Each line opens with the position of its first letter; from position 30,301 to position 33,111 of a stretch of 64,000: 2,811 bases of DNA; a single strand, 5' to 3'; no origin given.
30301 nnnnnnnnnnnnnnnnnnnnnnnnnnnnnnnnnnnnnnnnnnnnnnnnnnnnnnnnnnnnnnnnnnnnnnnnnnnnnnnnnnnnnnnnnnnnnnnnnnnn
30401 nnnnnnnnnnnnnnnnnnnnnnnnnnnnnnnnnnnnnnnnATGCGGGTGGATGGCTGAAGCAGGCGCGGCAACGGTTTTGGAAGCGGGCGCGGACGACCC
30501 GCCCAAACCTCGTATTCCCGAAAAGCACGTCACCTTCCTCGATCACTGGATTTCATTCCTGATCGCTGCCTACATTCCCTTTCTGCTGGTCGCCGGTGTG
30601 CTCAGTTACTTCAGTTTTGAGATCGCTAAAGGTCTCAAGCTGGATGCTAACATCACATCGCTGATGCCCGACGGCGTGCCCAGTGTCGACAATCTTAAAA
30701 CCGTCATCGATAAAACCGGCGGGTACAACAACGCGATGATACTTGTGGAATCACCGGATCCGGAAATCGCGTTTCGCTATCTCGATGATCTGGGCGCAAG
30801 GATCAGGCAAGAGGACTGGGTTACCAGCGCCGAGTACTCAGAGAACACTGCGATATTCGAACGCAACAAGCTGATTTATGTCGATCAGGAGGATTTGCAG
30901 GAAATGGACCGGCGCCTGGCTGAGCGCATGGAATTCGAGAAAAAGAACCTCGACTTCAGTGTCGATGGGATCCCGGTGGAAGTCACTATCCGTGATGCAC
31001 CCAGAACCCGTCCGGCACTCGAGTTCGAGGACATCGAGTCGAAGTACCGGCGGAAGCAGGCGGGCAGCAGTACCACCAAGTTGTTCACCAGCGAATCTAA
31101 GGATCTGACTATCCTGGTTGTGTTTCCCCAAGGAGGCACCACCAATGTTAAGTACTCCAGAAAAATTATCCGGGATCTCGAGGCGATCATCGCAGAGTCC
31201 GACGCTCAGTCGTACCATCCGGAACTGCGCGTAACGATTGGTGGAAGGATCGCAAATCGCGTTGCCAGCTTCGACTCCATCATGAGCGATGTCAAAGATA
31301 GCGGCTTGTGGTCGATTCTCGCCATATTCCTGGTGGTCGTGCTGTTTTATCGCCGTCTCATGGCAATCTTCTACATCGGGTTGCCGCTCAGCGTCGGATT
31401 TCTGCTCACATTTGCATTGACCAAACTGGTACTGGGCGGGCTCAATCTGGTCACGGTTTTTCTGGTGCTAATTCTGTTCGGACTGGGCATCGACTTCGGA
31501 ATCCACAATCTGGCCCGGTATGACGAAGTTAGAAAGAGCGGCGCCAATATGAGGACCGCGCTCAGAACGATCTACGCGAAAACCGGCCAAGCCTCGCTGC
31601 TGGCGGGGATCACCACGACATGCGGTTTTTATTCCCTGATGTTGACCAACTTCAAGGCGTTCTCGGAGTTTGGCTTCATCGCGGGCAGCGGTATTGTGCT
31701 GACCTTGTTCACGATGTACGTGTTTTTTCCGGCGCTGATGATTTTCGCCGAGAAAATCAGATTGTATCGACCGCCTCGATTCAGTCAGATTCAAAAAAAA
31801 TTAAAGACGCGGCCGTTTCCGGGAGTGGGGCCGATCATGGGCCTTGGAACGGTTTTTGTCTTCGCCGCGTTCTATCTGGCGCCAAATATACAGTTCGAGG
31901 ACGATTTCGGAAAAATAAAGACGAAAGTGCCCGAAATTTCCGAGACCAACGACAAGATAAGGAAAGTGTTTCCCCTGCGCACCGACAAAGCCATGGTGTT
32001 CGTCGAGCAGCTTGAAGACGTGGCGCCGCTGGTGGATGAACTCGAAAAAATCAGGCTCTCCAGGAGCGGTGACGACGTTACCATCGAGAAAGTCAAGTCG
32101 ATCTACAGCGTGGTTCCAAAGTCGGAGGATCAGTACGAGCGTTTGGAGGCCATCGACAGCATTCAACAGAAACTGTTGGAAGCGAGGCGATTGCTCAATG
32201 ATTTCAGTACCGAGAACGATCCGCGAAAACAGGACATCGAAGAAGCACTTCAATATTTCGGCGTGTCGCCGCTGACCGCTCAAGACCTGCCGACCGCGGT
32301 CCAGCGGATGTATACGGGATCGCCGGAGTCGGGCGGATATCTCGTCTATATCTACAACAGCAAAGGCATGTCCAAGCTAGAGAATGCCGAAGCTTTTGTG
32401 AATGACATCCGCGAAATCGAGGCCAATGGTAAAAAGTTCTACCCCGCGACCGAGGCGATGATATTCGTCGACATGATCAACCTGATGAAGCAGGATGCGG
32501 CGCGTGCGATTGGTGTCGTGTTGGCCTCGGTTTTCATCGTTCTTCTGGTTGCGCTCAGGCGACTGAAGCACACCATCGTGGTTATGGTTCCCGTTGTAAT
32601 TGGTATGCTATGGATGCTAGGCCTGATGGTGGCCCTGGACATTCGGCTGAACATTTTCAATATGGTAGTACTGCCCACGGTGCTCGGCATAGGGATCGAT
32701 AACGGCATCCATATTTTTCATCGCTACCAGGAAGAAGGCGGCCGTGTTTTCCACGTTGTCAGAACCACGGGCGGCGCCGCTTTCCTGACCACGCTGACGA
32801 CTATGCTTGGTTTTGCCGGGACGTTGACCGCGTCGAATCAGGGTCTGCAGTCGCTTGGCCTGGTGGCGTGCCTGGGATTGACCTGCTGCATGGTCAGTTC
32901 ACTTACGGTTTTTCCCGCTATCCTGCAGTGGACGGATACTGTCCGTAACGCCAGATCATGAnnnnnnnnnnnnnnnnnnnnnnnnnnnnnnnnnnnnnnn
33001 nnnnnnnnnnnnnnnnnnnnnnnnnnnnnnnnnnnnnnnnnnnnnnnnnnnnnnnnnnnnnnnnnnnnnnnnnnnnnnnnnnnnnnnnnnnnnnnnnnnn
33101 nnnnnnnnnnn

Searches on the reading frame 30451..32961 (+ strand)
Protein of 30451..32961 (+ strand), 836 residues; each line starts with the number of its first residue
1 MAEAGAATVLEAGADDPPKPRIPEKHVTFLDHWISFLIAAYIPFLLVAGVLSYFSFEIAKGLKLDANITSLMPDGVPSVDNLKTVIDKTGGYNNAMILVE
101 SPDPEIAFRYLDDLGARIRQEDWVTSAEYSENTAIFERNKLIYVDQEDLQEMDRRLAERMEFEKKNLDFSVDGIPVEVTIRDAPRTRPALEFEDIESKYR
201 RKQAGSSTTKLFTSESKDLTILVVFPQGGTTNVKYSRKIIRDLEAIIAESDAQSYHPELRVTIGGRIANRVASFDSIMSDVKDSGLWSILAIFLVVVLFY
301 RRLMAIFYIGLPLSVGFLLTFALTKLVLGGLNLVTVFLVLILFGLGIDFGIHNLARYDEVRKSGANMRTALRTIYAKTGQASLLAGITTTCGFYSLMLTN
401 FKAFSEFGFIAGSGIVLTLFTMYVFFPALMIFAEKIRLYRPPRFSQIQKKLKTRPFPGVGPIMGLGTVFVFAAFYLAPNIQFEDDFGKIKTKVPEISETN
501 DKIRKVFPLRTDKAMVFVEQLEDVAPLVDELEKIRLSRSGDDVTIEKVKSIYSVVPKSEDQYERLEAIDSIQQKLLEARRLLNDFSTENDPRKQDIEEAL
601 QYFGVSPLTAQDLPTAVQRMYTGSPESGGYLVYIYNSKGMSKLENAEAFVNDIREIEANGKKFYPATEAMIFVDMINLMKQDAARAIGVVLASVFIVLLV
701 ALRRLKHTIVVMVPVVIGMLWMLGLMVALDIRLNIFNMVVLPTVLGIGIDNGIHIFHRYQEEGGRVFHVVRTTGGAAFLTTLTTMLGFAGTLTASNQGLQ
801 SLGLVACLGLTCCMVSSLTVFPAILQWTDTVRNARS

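Call 4: search_protein_families(library=pfam, proteins=[window:30451-32961:+])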
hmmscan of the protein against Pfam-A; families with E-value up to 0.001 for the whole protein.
window:30451-32961:+ (836 aa): 2 families
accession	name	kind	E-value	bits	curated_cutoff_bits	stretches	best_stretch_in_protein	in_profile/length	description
PF03176.21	MMPL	-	4e-39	134.9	20.5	2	208-443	76-318/333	MMPL family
PF12349.14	Sterol-sensing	-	3.7e-07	30.6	22.3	1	709-827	10-135/153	Sterol-sensing domain of SREBP cleavage-activation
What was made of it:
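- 30451..32961 (+): MMPL/HAE3-type RND transporter related to the hopanoid transporter HpnN. It starts 10 nt after the previous gene. Inferred exporter of the lipid made by the operon. Pfam MMPL 135 bits and Sterol-sensing 31 bits (call 4).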

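Call 5: search_protein_families(library=ncbifam, proteins=[window:30451-32961:+])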
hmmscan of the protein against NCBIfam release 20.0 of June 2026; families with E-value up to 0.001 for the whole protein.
window:30451-32961:+ (836 aa): 8 families
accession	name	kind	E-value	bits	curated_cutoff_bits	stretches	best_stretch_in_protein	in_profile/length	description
TIGR03480.1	HpnN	hypoth_equivalog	6.3e-89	299.1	751.85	2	45-592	21-571/862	hopanoid biosynthesis associated RND transporter like protein HpnN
TIGR00921.1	2A067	subfamily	2.1e-53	181.5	351.9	2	645-826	544-732/733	hydrophobe/amphiphile efflux-3 (HAE3) family transporter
NF045600.2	BstA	equivalog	3.4e-51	174.2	1400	2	601-833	676-902/903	sterol transporter cytoplasmic membrane protein BstA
NF052374.1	HopndTporHpnN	equivalog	1.2e-42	146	1100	2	59-592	35-571/858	hopanoid transporter HpnN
TIGR00833.1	actII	subfamily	4.6e-36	124.5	874.7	2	229-525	126-428/910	MMPL family RND transporter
TIGR00917.1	2A060601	subfamily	9e-05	20.3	1016.5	1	662-760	1029-1128/1204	NPC intracellular cholesterol transporter 1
TIGR00918.1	2A060602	subfamily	0.00018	19.3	1120.4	0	640-755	920-1039/1145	transmembrane receptor Patched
TIGR00916.1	2A0604s01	subfamily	0.00024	20.8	148.6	0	284-421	93-229/231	SecD/SecF family protein translocase subunit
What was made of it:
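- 30451..32961 (+): TIGR03480 HpnN 299 bits, cutoff 752 (call 5).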

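Call 65: search_solved_structures(query=window:30451-32961:+, max_evalue=0.00001)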
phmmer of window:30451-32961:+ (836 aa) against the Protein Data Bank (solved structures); distinct sequences matched with E-value up to 0.00001: 5.
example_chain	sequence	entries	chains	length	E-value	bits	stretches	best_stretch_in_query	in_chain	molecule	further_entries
6wu0_B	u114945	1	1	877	3.2e-28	101.8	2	274-449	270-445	Hopanoid biosynthesis associated RND transporter like protein HpnN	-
5khn_B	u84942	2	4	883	3e-26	95.3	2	273-443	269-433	RND transporter | Putative RND superfamily efflux pump membrane protein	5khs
9gi0_B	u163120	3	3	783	3.7e-12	48.7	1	287-448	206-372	Siderophore exporter MmpL4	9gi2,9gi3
9syj_A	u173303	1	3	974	3.9e-12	48.6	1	287-448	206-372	Siderophore exporter MmpL4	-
9syt_A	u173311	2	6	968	4.4e-12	48.4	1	287-448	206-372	Siderophore exporter MmpL4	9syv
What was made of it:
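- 30451..32961 (+): PDB best hits are HpnN 6wu0/5khn (call 65).
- On HpnN hopanoid transporter: It is a member of the MMPL/HAE3 RND superfamily only (calls 4, 65).
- HpnN is the closest solved relative of the pump (call 65).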

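Call 72: find_homologous_proteins(query=window:30451-32961:+, max_evalue=1e-30)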
Query window:30451-32961:+ (836 aa): 401 proteins with E <= 1e-30 among 8000 candidates; the best 120 are listed.
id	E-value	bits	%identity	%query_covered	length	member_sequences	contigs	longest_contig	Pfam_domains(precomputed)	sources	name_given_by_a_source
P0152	0.0e+0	1806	97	100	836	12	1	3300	PF03176.22,PF12349.15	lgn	-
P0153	0.0e+0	1589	85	100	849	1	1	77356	PF03176.22,PF12349.15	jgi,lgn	jgi:hypothetical protein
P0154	0.0e+0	1581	84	100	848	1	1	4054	PF03176.22,PF12349.15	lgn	-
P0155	0.0e+0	1579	85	100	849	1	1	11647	PF03176.22,PF12349.15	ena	-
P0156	0.0e+0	1576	84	100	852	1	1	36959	PF03176.22,PF12349.15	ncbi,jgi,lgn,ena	ncbi:RND family transporter [Pseudomonadota bacterium]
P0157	0.0e+0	1565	83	99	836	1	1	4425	PF03176.22,PF12349.15,PF02460.25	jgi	jgi:predicted RND superfamily exporter protein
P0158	0.0e+0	1483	79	100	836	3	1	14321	PF03176.22,PF12349.15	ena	-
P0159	0.0e+0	1475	78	100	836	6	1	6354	PF03176.22,PF12349.15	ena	-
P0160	0.0e+0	1435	79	97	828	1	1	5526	PF03176.22,PF12349.15,PF02355.23,PF00873.26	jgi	-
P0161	0.0e+0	1286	71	97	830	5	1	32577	PF03176.22,PF12349.15,PF00873.26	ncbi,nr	ncbi:MAG: MMPL family transporter [Arenicellales bacterium]|nr:MMPL family transporter [Arenicellale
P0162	0.0e+0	1283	70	97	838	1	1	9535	PF03176.22,PF12349.15,PF00873.26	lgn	-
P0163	0.0e+0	1275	70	97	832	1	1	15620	PF03176.22,PF12349.15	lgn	-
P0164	0.0e+0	1258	69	97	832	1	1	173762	PF03176.22,PF12349.15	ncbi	-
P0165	0.0e+0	1257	69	97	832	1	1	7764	PF03176.22,PF12349.15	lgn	-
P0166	0.0e+0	1240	67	98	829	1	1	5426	PF03176.22,PF12349.15,PF00873.26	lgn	-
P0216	1.5e-262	892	50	97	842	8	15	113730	PF03176.22,PF12349.15,PF00873.26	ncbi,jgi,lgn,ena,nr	ncbi:MAG TPA: hypothetical protein DCY55_02750 [Gammaproteobacteria bacterium]|nr:hypothetical prote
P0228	2.6e-236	805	45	98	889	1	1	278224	PF03176.22,PF12349.15,PF02355.23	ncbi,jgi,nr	ncbi:MAG: MMPL family transporter [Gammaproteobacteria bacterium]|nr:MMPL family transporter [Gammap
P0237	9.8e-203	694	42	96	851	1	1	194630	PF03176.22,PF12349.15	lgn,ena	-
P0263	4.4e-153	530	35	95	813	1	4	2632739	PF03176.22,PF12349.15,PF02460.25,PF02355.23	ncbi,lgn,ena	ncbi:MAG: MMPL family transporter [Robiginitomaculum sp.]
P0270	7.8e-147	509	36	91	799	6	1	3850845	PF03176.22,PF12349.15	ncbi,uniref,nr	ncbi:MMPL family transporter [Kordiimonas sp. SCSIO 12603]|uniref:efflux RND transporter permease su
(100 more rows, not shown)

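Call 73: find_encoding_contigs(protein=P0216, flank=8000, max_places=1)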
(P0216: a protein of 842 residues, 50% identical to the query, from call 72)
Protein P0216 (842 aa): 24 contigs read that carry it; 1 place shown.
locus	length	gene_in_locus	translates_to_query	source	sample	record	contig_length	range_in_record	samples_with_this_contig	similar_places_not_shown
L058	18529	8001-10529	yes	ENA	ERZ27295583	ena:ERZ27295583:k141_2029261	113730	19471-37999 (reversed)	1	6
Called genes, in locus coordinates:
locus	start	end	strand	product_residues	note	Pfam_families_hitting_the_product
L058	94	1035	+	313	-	PF01408:GFO_IDH_MocA, PF22725:GFO_IDH_MocA_C3, PF02894:GFO_IDH_MocA_C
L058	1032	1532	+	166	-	PF02643:DUF192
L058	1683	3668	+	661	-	-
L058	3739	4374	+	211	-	PF04356:DUF489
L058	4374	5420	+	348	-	PF05368:NmrA, PF01073:3Beta_HSD, PF01370:Epimerase, PF02719:Polysacc_synt_2 (weak), PF04321:RmlD_sub_bind, PF13460:NAD_binding_10, PF16363:GDP_Man_Dehyd, PF07993:NAD_binding_4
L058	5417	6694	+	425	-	PF00155:Aminotran_1_2, PF01212:Beta_elim_lyase (weak)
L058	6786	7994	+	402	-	-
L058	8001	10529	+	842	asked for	PF03176:MMPL, PF00873:ACR_tran (faint), PF03176:MMPL, PF12349:Sterol-sensing (weak)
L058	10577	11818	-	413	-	PF23914:TPR_CcmH_CycH, PF23892:Ig_CycH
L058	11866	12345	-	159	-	PF03918:CcmH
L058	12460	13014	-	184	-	PF08534:Redoxin, PF00578:AhpC-TSA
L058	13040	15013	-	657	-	PF01578:Cytochrom_C_asm, PF16327:CcmF_C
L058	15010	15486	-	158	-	PF03100:CcmE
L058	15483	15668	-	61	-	PF04995:CcmD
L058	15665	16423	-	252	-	PF01578:Cytochrom_C_asm, PF27518:CcmC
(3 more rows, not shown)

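Call 74: find_encoding_contigs(protein=P0263, flank=8000, max_places=1)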
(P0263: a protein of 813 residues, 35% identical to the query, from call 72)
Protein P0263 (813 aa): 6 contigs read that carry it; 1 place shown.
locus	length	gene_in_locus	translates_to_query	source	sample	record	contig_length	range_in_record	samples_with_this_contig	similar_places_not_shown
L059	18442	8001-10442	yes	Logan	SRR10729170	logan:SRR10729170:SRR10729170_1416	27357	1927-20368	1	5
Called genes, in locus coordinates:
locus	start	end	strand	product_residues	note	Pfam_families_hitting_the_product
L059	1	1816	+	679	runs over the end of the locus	PF07715:Plug, PF00593:TonB_dep_Rec_b-barrel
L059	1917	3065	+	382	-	PF07396:Porin_O_P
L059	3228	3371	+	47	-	-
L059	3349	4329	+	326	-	-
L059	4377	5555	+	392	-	PF01658:Inos-1-P_synth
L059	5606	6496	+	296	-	PF01066:CDP-OH_P_transf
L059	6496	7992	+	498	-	PF01943:Polysacc_synt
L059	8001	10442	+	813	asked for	PF03176:MMPL, PF02460:Patched (faint), PF12349:Sterol-sensing (faint), PF03176:MMPL, PF02355:SecD_SecF_C (weak)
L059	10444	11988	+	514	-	PF12804:NTP_transf_3, PF03009:GDPD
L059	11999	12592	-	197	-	PF14110:DUF4282, PF16118:DUF4834 (weak)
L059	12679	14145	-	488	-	PF19425:Csd3_N2, PF01551:Peptidase_M23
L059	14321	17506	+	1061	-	PF11739:YdbH-like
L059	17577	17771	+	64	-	PF13617:Lipoprotein_19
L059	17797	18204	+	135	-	PF07027:DUF1318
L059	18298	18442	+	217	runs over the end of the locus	PF10090:HPTransfase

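Call 75: find_encoding_contigs(protein=P0270, flank=8000, max_places=1)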
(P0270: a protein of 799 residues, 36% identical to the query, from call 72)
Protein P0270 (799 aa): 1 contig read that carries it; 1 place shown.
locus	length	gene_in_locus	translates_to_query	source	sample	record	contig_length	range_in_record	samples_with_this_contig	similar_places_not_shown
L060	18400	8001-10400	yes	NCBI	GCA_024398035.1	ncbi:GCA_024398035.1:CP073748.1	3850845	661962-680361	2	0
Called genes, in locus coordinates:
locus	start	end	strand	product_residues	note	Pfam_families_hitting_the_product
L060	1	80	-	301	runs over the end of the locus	PF00126:HTH_1, PF03466:LysR_substrate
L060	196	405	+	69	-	-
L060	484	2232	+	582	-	PF00664:ABC_membrane (faint)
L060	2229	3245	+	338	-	-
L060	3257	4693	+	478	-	PF02321:OEP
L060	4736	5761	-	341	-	PF00756:Esterase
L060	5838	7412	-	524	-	PF05569:Peptidase_M56, PF13606:Ank_3 (faint), PF00023:Ank (faint), PF13857:Ank_5 (faint), PF24521:Ank_KRIT1 (faint), PF12796:Ank_2, PF13637:Ank_4 (weak)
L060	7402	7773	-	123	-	PF03965:Penicillinase_R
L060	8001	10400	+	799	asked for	PF03176:MMPL, PF12349:Sterol-sensing (weak), PF03176:MMPL (weak)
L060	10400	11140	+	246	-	PF12804:NTP_transf_3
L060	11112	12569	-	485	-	-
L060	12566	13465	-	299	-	PF01066:CDP-OH_P_transf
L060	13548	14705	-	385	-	PF01658:Inos-1-P_synth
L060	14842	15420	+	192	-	PF07638:Sigma70_ECF, PF04542:Sigma70_r2, PF08281:Sigma70_r4_2, PF04545:Sigma70_r4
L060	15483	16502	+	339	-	PF16220:DUF4880, PF04773:FecR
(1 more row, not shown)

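Call 87: find_encoding_contigs(protein=P0228, flank=8000, max_places=1)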
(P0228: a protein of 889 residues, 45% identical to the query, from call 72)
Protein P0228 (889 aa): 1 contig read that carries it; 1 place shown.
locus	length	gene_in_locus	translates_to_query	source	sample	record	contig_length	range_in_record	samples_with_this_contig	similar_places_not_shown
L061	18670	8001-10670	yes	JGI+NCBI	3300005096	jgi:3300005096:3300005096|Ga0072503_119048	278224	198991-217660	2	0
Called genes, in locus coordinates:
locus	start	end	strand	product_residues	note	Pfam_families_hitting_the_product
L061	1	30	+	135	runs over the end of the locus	PF23564:EF-hand_FSTL1 (faint), PF00036:EF-hand_1 (faint), PF13499:EF-hand_7 (weak), PF13202:EF-hand_5 (faint), PF13405:EF-hand_6 (faint), PF13833:EF-hand_8 (faint)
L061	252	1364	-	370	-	PF03480:DctP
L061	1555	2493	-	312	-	PF00850:Hist_deacetyl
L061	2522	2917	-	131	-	-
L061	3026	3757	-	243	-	-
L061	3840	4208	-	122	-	PF11191:DUF2782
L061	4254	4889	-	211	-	PF18306:LDcluster4, PF03641:Lysine_decarbox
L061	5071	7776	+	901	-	PF02739:5_3_exonuc_N, PF01367:5_3_exonuc, PF01612:DNA_pol_A_exo1, PF22619:DNA_polI_exo1, PF00476:DNA_pol_A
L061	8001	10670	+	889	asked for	PF12349:Sterol-sensing (faint), PF03176:MMPL, PF02355:SecD_SecF_C (weak)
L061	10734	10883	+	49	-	-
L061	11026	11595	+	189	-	PF09335:VTT_dom (weak)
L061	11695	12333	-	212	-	PF17784:Sulfotransfer_4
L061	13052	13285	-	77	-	-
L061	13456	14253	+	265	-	PF02517:Rce1-like (weak)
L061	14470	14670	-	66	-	-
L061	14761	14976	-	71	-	PF04365:BrnT_toxin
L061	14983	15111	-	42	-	-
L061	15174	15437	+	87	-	-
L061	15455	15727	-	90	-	-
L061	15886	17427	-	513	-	-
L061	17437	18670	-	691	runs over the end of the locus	-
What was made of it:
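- One MMPL homologue (L061) has no lipid context (call 87). L061 shows no lipid context (call 87).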

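Call 88: find_encoding_contigs(protein=P0237, flank=8000, max_places=1)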
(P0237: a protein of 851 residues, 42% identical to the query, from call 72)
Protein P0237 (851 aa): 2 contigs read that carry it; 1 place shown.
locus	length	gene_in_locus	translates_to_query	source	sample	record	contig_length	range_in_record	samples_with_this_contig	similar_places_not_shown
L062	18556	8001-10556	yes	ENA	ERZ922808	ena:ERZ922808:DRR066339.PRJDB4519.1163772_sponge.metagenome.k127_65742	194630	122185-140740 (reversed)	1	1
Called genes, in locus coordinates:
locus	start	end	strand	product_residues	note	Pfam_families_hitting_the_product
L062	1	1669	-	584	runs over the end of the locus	PF01019:G_glu_transpept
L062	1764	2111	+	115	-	PF01906:YbjQ_1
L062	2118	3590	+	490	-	PF13440:Polysacc_synt_3 (weak)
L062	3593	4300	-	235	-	PF02798:GST_N, PF13409:GST_N_2, PF13417:GST_N_3, PF00043:GST_C (weak)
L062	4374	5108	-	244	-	PF00483:NTP_transferase (faint), PF12804:NTP_transf_3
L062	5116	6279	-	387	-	PF01658:Inos-1-P_synth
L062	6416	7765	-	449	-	-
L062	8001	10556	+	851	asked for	PF03176:MMPL, PF12349:Sterol-sensing (weak)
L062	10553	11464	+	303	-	PF01066:CDP-OH_P_transf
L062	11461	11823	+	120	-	-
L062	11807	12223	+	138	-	PF04241:DUF423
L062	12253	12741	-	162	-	PF13441:Gly-zipper_YMGG, PF05433:Rick_17kDa_Anti (weak), PF13488:Gly-zipper_Omp, PF16998:17kDa_Anti_2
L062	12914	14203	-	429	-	PF26769:HAMP_PhoQ, PF02518:HATPase_c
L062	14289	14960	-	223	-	PF00072:Response_reg, PF00486:Trans_reg_C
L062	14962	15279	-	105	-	PF03413:PepSY (weak)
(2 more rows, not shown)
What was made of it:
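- MMPL homologues in Robiginitomaculum, Kordiimonas and a sponge MAG sit in clusters of inositol-1-phosphate synthase, CDP-OH transferase, NTP transferase and flippase (calls 74, 75, 88).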
